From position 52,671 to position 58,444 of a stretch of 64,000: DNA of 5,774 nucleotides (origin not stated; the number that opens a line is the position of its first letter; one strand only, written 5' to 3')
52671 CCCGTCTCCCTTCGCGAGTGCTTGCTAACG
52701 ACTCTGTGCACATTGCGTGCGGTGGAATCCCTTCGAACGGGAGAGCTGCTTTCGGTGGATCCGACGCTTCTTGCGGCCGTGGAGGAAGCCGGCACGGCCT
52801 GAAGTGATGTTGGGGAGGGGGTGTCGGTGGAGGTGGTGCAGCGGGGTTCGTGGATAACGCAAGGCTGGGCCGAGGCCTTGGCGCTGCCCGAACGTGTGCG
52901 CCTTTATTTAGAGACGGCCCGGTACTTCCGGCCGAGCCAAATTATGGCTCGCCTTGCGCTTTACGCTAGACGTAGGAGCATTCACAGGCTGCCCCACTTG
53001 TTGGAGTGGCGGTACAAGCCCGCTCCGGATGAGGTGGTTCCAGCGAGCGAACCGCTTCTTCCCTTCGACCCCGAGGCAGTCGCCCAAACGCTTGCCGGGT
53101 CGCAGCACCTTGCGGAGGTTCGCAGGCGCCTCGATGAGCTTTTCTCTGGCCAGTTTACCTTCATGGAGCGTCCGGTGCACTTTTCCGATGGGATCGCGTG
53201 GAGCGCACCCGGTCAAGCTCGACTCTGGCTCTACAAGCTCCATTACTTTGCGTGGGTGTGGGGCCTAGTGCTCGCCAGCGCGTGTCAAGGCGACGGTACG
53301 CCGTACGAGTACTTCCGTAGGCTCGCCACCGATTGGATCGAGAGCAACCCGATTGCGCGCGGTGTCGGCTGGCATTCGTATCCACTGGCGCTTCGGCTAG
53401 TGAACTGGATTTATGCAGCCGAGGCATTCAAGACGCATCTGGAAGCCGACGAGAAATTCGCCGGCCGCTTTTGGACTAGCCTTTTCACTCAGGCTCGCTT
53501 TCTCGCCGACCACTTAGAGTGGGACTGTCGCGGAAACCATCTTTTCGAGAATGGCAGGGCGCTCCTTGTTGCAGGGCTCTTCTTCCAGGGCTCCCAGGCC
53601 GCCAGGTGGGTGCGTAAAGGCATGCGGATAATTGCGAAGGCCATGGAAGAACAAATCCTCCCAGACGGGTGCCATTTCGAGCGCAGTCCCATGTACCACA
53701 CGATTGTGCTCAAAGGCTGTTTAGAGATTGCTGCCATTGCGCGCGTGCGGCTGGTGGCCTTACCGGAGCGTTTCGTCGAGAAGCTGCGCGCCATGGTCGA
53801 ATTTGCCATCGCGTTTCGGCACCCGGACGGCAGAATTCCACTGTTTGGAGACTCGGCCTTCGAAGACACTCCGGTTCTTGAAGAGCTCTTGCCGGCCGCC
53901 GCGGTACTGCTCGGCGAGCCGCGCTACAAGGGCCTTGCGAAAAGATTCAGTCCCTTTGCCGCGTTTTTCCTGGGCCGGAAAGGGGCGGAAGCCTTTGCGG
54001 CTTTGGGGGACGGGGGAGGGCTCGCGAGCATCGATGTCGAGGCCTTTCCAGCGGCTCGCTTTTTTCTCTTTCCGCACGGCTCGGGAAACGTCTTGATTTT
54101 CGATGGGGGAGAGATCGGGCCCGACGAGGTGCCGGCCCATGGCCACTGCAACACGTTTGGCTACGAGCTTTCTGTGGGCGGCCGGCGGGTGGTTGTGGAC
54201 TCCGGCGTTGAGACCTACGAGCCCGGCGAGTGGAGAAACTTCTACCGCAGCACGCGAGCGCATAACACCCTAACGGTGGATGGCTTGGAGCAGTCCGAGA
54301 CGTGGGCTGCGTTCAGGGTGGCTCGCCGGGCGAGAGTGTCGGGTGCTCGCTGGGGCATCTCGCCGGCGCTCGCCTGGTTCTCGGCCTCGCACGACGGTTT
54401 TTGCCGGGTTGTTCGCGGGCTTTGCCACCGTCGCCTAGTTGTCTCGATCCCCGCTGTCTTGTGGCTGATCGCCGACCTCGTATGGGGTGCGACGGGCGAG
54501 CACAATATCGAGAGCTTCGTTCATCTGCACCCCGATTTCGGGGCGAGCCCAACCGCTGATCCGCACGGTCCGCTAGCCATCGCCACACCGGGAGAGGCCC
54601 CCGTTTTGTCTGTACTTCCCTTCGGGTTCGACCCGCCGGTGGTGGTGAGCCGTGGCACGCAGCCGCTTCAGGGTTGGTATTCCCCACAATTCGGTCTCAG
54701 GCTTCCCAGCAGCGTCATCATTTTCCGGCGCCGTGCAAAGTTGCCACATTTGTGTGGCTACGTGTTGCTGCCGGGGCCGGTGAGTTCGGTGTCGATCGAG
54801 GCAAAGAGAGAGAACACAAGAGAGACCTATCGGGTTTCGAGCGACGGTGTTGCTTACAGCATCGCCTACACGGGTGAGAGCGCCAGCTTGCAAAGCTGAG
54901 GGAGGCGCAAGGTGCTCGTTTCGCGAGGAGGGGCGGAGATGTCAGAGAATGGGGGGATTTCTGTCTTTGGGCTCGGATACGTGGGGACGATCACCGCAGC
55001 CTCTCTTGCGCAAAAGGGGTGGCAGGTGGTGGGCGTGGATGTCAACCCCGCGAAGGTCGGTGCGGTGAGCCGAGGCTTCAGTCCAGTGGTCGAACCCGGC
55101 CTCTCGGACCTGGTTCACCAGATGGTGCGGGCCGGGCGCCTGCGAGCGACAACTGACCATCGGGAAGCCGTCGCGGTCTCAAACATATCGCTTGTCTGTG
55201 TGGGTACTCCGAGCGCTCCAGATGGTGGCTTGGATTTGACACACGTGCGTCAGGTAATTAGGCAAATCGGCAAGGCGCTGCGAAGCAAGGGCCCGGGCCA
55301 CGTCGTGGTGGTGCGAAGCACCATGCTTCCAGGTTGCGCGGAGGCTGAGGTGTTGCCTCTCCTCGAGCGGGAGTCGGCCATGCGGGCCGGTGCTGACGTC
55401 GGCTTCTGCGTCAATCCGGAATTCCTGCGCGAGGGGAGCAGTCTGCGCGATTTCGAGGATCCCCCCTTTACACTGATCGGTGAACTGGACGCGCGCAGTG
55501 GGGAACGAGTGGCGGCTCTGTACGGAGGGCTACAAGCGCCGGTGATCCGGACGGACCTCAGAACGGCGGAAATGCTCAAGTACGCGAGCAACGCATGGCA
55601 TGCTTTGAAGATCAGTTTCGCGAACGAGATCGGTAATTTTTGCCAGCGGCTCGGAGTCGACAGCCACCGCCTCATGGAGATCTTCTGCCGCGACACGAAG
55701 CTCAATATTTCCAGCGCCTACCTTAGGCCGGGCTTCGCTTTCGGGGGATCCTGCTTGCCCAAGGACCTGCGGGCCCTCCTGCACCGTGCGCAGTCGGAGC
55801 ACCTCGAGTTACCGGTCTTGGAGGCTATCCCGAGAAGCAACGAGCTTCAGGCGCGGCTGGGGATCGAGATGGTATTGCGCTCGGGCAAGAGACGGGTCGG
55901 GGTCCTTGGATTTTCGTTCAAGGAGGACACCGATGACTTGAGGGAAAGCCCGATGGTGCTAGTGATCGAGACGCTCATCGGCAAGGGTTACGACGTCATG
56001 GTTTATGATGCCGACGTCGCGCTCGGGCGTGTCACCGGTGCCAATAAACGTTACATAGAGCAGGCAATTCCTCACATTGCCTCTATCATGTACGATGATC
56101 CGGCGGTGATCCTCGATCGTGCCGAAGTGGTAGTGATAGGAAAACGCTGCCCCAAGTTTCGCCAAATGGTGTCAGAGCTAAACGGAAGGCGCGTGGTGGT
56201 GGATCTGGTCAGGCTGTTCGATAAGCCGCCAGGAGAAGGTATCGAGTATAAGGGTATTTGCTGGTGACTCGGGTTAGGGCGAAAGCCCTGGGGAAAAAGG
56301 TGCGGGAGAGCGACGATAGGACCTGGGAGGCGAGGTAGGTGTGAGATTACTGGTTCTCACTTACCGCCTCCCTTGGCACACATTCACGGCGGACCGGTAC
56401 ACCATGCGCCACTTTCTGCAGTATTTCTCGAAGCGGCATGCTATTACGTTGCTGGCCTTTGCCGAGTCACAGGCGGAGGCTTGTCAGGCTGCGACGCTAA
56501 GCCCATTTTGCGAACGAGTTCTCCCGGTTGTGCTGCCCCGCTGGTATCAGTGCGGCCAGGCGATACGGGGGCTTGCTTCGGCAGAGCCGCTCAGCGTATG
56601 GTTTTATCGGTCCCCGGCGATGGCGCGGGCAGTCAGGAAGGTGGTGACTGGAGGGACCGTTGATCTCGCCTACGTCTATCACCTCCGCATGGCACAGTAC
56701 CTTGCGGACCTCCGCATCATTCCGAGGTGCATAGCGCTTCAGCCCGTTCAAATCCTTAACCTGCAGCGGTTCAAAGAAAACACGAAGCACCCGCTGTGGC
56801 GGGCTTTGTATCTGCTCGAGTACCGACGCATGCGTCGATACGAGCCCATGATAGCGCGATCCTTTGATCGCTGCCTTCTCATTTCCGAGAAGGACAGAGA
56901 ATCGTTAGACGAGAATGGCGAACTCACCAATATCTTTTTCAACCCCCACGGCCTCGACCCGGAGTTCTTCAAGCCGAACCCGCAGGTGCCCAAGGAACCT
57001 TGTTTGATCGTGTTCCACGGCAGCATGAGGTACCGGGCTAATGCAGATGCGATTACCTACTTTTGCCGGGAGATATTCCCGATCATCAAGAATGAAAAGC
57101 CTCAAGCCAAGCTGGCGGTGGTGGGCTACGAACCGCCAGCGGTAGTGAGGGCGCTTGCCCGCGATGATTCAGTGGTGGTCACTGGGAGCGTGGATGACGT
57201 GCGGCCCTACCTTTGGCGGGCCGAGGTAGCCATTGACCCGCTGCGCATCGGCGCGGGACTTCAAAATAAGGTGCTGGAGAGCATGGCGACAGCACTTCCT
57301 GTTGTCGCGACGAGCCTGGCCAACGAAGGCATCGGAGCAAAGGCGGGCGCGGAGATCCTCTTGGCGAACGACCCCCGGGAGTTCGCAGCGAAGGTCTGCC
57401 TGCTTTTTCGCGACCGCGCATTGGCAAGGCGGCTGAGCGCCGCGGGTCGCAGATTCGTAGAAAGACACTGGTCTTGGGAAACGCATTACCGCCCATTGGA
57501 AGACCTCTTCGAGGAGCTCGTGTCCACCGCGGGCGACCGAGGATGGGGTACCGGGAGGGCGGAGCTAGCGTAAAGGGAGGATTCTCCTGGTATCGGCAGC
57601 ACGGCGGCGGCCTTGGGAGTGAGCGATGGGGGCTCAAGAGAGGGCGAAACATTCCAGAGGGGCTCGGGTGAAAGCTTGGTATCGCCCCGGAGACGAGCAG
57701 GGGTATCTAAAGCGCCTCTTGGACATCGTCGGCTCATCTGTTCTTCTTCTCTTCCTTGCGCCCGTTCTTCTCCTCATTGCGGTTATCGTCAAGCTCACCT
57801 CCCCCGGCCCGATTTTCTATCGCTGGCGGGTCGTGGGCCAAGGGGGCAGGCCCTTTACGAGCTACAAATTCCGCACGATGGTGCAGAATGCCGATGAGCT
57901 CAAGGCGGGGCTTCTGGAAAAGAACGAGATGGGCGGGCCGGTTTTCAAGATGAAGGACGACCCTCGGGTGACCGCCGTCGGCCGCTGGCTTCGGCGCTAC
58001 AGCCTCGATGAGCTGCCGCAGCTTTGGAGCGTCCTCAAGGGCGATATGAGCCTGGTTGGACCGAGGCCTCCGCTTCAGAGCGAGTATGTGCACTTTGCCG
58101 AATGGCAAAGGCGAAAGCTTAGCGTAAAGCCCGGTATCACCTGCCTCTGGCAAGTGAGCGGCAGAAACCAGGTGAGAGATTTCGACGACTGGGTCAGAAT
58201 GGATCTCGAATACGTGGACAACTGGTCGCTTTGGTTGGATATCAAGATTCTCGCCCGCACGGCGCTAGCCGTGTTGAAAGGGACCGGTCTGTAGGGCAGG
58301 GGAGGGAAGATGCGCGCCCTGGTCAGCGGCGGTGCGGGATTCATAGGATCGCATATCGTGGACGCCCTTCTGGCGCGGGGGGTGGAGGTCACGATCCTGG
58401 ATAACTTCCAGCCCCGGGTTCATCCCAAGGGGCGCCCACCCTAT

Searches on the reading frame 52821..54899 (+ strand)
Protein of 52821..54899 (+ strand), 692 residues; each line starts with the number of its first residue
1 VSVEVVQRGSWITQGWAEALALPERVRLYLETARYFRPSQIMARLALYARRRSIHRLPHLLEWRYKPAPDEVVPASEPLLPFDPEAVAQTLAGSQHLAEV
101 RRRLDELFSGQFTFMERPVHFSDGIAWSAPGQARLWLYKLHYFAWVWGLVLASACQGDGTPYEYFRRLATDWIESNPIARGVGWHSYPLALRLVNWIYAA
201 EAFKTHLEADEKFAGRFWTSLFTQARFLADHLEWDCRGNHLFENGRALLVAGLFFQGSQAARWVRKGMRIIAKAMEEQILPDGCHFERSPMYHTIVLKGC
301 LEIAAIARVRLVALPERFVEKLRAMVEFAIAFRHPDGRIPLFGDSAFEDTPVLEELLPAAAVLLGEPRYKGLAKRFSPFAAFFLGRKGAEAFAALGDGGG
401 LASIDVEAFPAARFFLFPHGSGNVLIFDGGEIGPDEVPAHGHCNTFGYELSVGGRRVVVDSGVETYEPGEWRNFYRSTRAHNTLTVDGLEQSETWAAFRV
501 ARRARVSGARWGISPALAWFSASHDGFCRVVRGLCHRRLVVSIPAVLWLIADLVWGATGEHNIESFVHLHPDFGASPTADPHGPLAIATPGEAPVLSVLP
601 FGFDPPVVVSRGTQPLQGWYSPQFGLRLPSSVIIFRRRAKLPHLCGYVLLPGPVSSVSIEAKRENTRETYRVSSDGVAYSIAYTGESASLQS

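Call 4: search_protein_families(library=pfam, proteins=[window:52821-54899:+], max_evalue=0.01)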
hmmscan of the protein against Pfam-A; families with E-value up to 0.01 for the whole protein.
window:52821-54899:+ (692 aa): 2 families
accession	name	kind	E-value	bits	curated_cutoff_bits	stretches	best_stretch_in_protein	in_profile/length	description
PF07940.18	Hepar_II_III_C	-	3.2e-41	141.8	24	1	406-636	6-224/237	Heparinase II/III-like, C-terminal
PF16889.11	Hepar_II_III_N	-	3.5e-27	96.1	22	1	108-349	65-317/340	Heparinase II/III N-terminus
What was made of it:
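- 52821..54899 (+): Heparinase II/III-like protein. Call 4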

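Call 57: search_protein_families(library=ncbifam, proteins=[window:52821-54899:+], max_evalue=1e-10)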
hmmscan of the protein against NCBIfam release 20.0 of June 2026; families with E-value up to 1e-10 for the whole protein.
window:52821-54899:+ (692 aa): 2 families
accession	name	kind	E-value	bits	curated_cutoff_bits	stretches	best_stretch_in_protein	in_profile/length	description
NF045573.1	Hepsulflyase_CFB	equivalog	1.2e-25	89.9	700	1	138-489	128-469/651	heparin-sulfate lyase HepC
NF045572.1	Hepsulflyase_bctds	equivalog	2.3e-21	76.1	600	1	139-501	157-531/706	heparin-sulfate lyase HepC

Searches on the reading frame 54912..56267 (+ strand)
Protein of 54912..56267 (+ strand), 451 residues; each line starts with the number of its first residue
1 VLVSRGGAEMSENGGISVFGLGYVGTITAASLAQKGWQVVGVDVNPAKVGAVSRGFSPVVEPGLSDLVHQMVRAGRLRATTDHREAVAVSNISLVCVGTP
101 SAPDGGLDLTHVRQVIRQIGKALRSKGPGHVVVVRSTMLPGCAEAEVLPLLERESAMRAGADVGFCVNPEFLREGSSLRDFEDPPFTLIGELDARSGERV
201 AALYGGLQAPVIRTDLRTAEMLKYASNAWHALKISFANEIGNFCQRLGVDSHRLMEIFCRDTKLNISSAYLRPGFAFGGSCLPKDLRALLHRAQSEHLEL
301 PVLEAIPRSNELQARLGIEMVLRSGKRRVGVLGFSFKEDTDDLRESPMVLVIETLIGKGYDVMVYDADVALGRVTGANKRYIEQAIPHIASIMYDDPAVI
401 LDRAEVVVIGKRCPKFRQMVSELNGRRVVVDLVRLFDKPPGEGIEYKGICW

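Call 4: search_protein_families(library=pfam, proteins=[window:54912-56267:+], max_evalue=0.01)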
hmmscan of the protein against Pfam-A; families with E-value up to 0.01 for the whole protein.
window:54912-56267:+ (451 aa): 7 families
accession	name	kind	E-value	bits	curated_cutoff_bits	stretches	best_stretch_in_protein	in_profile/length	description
PF03721.20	UDPG_MGDP_dh_N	-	7.4e-49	166.3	27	1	16-201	3-185/187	UDP-glucose/GDP-mannose dehydrogenase family, NAD binding domain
PF00984.24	UDPG_MGDP_dh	-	1.4e-30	105.7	25.4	1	217-311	1-93/94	UDP-glucose/GDP-mannose dehydrogenase family, central domain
PF03720.21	UDPG_MGDP_dh_C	-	8.5e-14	52.2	30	1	330-437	1-102/103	UDP-glucose/GDP-mannose dehydrogenase family, UDP binding domain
PF01266.30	DAO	-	0.00083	19.4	27.9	1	18-76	4-65/353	FAD dependent oxidoreductase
PF03446.21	NAD_binding_2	-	0.0039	17.7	21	0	16-99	2-65/161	NAD binding domain of 6-phosphogluconate dehydrogenase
PF02737.24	3HCDH_N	-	0.0065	16.8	22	0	16-87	2-77/180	3-hydroxyacyl-CoA dehydrogenase, NAD binding domain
PF02254.24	TrkA_N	-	0.0094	16.7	23.8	0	17-60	2-45/116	TrkA-N domain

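Call 57: search_protein_families(library=ncbifam, proteins=[window:54912-56267:+], max_evalue=1e-10)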
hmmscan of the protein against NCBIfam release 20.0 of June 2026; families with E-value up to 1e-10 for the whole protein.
window:54912-56267:+ (451 aa): 7 families
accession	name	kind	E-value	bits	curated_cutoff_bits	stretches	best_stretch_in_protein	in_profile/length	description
TIGR03026.1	NDP-sugDHase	subfamily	6.2e-116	387.6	189.8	1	16-432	3-411/413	nucleotide sugar dehydrogenase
NF041297.1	UDPGDh_AglM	equivalog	1.9e-92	310.4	670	1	16-449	3-428/429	UDP-glucose 6-dehydrogenase AglM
NF047673.2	TeichurnBiosyTuaD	equivalog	1.2e-71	242.1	700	1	16-383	4-369/439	UDP-glucose 6-dehydrogenase TuaD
NF040825.1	UDPMaNacDH_Arch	equivalog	2.1e-46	158.6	750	1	16-388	3-364/418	UDP-N-acetyl-D-mannosamine dehydrogenase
NF008286.0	PRK11064.1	equivalog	3.5e-42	144.5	459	1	16-364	6-359/420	UDP-N-acetyl-D-mannosamine dehydrogenase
NF011631.0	PRK15057.1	equivalog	1.3e-32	113.3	757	1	16-367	3-337/388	UDP-glucose 6-dehydrogenase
NF011729.0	PRK15182.1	equivalog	4.3e-22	78.5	592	1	16-395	9-380/425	Vi polysaccharide biosynthesis UDP-N-acetylglucosamine C-6 dehydrogenase TviB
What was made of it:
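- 54912..56267 (+): Nucleotide-sugar 6-dehydrogenase (uronic-acid precursor). Nearest is UDP-glucose 6-dehydrogenase (call 57).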

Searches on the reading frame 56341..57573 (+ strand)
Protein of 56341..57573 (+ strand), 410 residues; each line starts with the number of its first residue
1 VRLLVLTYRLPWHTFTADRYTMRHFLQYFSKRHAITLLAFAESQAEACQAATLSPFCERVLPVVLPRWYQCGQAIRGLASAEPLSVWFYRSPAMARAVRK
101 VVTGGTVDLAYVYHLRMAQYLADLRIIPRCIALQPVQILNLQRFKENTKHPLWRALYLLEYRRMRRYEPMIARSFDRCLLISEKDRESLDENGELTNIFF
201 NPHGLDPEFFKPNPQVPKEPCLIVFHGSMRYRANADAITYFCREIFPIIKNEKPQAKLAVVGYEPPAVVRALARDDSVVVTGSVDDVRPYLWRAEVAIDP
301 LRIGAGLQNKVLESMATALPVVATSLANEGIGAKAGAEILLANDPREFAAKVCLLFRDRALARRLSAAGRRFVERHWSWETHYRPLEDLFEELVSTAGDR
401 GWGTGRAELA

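Call 8: search_protein_families(library=pfam, proteins=[window:56341-57573:+], max_evalue=0.001)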
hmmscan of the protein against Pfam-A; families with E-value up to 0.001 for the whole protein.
window:56341-57573:+ (410 aa): 3 families
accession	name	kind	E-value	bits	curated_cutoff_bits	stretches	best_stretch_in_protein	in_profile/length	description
PF13692.12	Glyco_trans_1_4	-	3.9e-25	89.2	27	1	222-358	3-142/142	Glycosyl transferases group 1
PF13524.12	Glyco_trans_1_2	-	3.1e-08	34.1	25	1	253-385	12-141/144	Glycosyl transferase-like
PF00534.26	Glycos_transf_1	-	2.7e-06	27.5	26.4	1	211-371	6-171/172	Glycosyl transferases group 1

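Call 57: search_protein_families(library=ncbifam, proteins=[window:56341-57573:+], max_evalue=1e-10)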
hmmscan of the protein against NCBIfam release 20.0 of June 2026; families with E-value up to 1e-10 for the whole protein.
window:56341-57573:+ (410 aa): 1 family
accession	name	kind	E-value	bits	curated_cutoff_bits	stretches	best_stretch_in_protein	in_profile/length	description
TIGR03087.1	stp1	hypoth_equivalog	2.6e-91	306.8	316.65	1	3-392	1-396/397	TIGR03087 family PEP-CTERM/XrtA system glycosyltransferase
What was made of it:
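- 56341..57573 (+): GT-d, a GT4 similar to stp1. TIGR03087, 307 bits against a cut-off of 317 (call 57)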

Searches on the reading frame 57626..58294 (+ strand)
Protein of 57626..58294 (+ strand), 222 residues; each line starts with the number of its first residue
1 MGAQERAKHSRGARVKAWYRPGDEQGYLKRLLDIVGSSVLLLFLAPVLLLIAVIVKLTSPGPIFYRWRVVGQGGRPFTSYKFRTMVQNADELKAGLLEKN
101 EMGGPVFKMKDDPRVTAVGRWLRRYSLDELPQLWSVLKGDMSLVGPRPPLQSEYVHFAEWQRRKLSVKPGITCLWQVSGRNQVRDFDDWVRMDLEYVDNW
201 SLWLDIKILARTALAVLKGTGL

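Call 8: search_protein_families(library=pfam, proteins=[window:57626-58294:+], max_evalue=0.001)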
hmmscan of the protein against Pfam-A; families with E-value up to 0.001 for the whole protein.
window:57626-58294:+ (222 aa): 1 family
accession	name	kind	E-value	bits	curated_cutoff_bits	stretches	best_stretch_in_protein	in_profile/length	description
PF02397.22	Bac_transf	-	1.3e-69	233.7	27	1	29-218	1-179/179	Bacterial sugar transferase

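Call 57: search_protein_families(library=ncbifam, proteins=[window:57626-58294:+], max_evalue=1e-10)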
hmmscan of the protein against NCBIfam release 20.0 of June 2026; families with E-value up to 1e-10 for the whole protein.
window:57626-58294:+ (222 aa): 10 families
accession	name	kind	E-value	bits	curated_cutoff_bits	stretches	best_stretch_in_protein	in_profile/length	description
TIGR03025.1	EPS_sugtrans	subfamily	7.7e-89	298.9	295.55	1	24-221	253-443/445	exopolysaccharide biosynthesis polyprenyl glycosylphosphotransferase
NF041877.1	EPS_EpsZ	equivalog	3.3e-82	276.6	800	1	21-221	258-457/459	exopolysaccharide biosynthesis polyisoprenyl-phosphate hexose-1-phosphate transferase EpsZ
TIGR03022.1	WbaP_sugtrans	subfamily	9.6e-75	252.6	403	1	27-221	257-454/456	undecaprenyl-phosphate galactose phosphotransferase WbaP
TIGR03023.1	WcaJ_sugtrans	equivalog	6.2e-70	236.7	410.75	1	25-219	259-449/453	undecaprenyl-phosphate glucose phosphotransferase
NF052601.1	undeca_RfbP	equivalog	1.1e-63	214.7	330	1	14-216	30-235/244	undecaprenyl-phosphate galactose phosphotransferase family protein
NF011751.0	PRK15204.1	equivalog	3.3e-51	174.4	907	1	26-221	277-474/476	undecaprenyl-phosphate galactose phosphotransferase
TIGR03013.1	EpsB_2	subfamily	2.7e-47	161.8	393.35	1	27-221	253-441/443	TIGR03013 family XrtA/PEP-CTERM system glycosyltransferase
NF007518.0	PRK10124.1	equivalog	1.3e-42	146.2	684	1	28-212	273-453/464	undecaprenyl-phosphate glucose phosphotransferase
NF050817.1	PolSacchBiosHfsE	equivalog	7.4e-35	120.6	750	1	24-213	267-456/467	polysaccharide biosynthesis protein HfsE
NF045514.1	glycotran_HepC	equivalog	7.9e-29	100.5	140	1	27-148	115-211/220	heterocyst development glycosyltransferase HepC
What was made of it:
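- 57626..58294 (+): Small polyprenyl-phosphate glycosyl-1-phosphate transferase (priming enzyme). Passes TIGR03025 (call 57).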
